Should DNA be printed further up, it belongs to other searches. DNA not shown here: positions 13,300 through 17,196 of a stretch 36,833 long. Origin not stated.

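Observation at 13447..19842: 2131-aa protein: about 1400 unassignable residues ahead of a STAND-like NTPase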

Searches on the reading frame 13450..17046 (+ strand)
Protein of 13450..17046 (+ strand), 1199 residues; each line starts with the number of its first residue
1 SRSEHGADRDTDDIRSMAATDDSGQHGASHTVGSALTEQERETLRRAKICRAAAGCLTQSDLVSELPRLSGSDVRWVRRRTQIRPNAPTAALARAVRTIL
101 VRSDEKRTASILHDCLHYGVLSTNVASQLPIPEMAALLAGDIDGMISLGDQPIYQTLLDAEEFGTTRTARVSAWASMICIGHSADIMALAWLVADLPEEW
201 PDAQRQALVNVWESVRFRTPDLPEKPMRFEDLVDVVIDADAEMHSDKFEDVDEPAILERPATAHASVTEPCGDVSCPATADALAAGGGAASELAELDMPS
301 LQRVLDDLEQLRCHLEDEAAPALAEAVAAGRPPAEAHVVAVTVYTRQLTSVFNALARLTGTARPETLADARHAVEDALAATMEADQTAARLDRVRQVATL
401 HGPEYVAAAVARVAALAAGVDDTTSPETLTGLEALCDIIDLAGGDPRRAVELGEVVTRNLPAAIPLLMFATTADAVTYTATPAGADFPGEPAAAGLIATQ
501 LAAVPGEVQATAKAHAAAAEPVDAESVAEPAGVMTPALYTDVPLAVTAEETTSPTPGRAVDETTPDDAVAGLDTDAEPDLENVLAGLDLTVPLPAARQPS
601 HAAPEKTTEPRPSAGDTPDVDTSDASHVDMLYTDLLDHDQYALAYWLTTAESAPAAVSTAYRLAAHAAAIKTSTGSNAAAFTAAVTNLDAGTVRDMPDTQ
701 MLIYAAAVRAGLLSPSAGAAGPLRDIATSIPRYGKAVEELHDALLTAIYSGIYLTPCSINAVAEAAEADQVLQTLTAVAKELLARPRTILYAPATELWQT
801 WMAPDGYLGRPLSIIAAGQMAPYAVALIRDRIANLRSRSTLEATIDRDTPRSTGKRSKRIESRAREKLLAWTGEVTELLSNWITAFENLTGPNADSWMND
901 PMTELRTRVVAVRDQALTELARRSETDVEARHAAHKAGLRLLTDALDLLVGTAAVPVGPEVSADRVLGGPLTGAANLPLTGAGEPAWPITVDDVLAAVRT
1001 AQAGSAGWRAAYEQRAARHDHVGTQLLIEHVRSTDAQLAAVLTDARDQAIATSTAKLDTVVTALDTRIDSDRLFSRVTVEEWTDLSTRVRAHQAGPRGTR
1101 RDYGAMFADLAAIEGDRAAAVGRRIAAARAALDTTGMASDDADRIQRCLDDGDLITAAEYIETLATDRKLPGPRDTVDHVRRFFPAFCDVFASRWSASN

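Call 74: predict_structure(alignment_id=A4)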
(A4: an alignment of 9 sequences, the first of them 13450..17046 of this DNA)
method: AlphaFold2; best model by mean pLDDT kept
length: 1199 residues; sequences in the alignment: 9
mean_pLDDT: 70.0   pTM: 0.40
mean pLDDT of the five models: 70.0, 66.8, 65.9, 61.2, 57.6
residues with pLDDT >= 90: 199; 70-90: 541; 50-70: 202; < 50: 257
segments of 3 or more residues with pLDDT < 50: 1-34, 160-165, 243-291, 482-580, 584-623, 756-763, 893-897, 1174-1178, 1193-1199
pLDDT, mean of each block of 10 residues (from residue 1): 29 28 31 50 69 63 75 75 77 76 56 59 58 71 66 59 50 55 70 79 77 77 72 66 43 32 29 33 38 65 86 84 78 76 83 83 83 81 77 88 83 90 87 92 81 90 83 79 37 31 31 30 31 30 28 30 29 36 44 34 31 32 64 90 93 89 92 81 83 80 90 72 71 78 80 53 61 89 83 88 91 90 89 88 85 61 87 92 81 50 81 89 72 88 88 67 86 89 85 93 92 90 90 87 92 90 93 88 93 65 83 94 87 77 85 83 80 51 59 45
secondary structure, 60 per line:
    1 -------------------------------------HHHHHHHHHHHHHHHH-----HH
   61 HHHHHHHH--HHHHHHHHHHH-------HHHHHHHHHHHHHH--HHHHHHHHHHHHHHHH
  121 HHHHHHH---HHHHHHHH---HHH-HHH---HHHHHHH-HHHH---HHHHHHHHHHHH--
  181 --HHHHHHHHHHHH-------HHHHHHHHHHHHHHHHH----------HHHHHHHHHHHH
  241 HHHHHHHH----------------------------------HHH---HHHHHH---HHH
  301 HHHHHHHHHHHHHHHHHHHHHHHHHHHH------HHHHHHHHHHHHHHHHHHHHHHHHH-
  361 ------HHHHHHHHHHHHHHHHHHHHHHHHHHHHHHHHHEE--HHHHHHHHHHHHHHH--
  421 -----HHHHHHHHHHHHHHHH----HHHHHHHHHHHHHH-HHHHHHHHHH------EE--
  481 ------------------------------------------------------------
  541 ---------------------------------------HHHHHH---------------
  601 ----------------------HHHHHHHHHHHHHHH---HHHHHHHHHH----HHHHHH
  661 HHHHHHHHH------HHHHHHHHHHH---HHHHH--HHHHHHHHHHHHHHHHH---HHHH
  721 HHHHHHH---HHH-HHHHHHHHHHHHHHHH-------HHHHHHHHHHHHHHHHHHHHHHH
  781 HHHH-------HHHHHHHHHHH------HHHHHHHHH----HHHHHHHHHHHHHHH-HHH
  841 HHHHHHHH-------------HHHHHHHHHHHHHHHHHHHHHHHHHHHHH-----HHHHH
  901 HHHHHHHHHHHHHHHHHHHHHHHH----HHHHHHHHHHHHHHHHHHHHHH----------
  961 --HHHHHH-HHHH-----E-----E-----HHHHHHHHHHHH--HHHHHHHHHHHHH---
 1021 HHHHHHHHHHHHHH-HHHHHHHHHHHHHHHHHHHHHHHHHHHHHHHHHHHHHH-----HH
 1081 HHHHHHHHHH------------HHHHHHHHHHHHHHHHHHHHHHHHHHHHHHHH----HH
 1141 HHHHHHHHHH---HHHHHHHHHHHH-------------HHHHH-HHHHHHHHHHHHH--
elements in order (helices of 4 or more, strands of 3 or more residues): H38-53 H59-68 H71-81 H89-102 H105-127 H131-138 H152-158 H160-163 H167-178 H183-194 H202-218 H229-248 H289-294 H298-328 H335-359 H367-399 H404-418 H426-441 H446-459 H461-470 H580-585 H623-637 H641-650 H655-669 H676-686 H690-694 H697-713 H717-727 H735-750 H758-784 H792-802 H809-817 H822-836 H838-848 H862-890 H896-924 H929-950 H963-968 H970-973 H991-1002 H1005-1017 H1021-1034 H1036-1073 H1079-1090 H1103-1134 H1139-1150 H1154-1165 H1179-1183 H1185-1197

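Call 79: fold_search(model_id=the predicted structure, library=pdb)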
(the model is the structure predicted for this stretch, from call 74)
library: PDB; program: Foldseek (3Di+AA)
matches with E <= 10: 108; with E <= 0.001: 0
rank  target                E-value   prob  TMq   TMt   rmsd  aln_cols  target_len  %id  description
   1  9hn4_B                4.0e-01  0.08  0.07  0.07  41.3      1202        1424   11  Cryo-EM structure of human separase bound to phosphorylated SCC1 (310-550 aa) (released 2025-09-03)
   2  4a0c_B                5.4e-01  0.06  0.08  0.08  42.9      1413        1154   12  Structure of the CAND1-CUL4B-RBX1 complex (released 2011-11-30)
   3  4k1c_B                6.3e-01  0.06  0.05  0.10  31.9       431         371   12  VCX1 Calcium/Proton Exchanger (released 2013-05-08)
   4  5dse_C                7.3e-01  0.09  0.07  0.10  38.5      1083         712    9  Crystal Structure of the TTC7B/Hyccin Complex (released 2015-12-02)
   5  2p8q_A                7.6e-01  0.07  0.07  0.09  37.1      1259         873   10  Crystal Structure of human Importin beta bound to the Snurportin1 IBB-domain (released 2008-01-22)
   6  6en4_C                1.1e+00  0.06  0.06  0.08  31.2       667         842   10  SF3b core in complex with a splicing modulator (released 2018-06-20)
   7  4k1c_A                1.2e+00  0.06  0.05  0.12  31.8       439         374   12  VCX1 Calcium/Proton Exchanger (released 2013-05-08)
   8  8rw5                  1.3e+00  0.08  0.06  0.08  29.6       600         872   13  Symmetry expansion of dimeric transmembrane anti-sigma factor DdvA (released 2024-11-06)
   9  5ife_C                1.5e+00  0.06  0.07  0.09  31.1       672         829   10  Crystal structure of the human SF3b core complex (released 2016-10-26)
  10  9gm7_C                1.7e+00  0.07  0.05  0.10  35.6       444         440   11  MukBEF in a nucleotide-bound state with open neck gate (monomer) (released 2025-03-26)
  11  7z0t_C                1.8e+00  0.06  0.07  0.10  34.4       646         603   12  Structure of the Escherichia coli formate hydrogenlyase complex (aerobic preparation, composite structure) (released 2022-09-28)
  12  5oob_C                1.8e+00  0.05  0.06  0.09  36.3      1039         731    9  COMPLEX OF HUMAN NUCLEAR CAP-BINDING COMPLEX WITH M7GTP AND NELF-E C-TERMINAL PEPTIDE (released 2017-11-15)
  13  7sn8_D                2.0e+00  0.12  0.08  0.20  31.8       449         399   12  Cryo-EM structure of Drosophila Integrator cleavage module (IntS4-IntS9-IntS11) in complex with IP6 (released 2022-10-12)
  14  7moc_A                2.0e+00  0.03  0.07  0.08  48.6      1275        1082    9  Neurofibromin core (released 2021-12-15)
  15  4n5c_G                2.1e+00  0.10  0.10  0.15  31.1       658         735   11  Crystal structure of Ypp1 (released 2014-01-22)
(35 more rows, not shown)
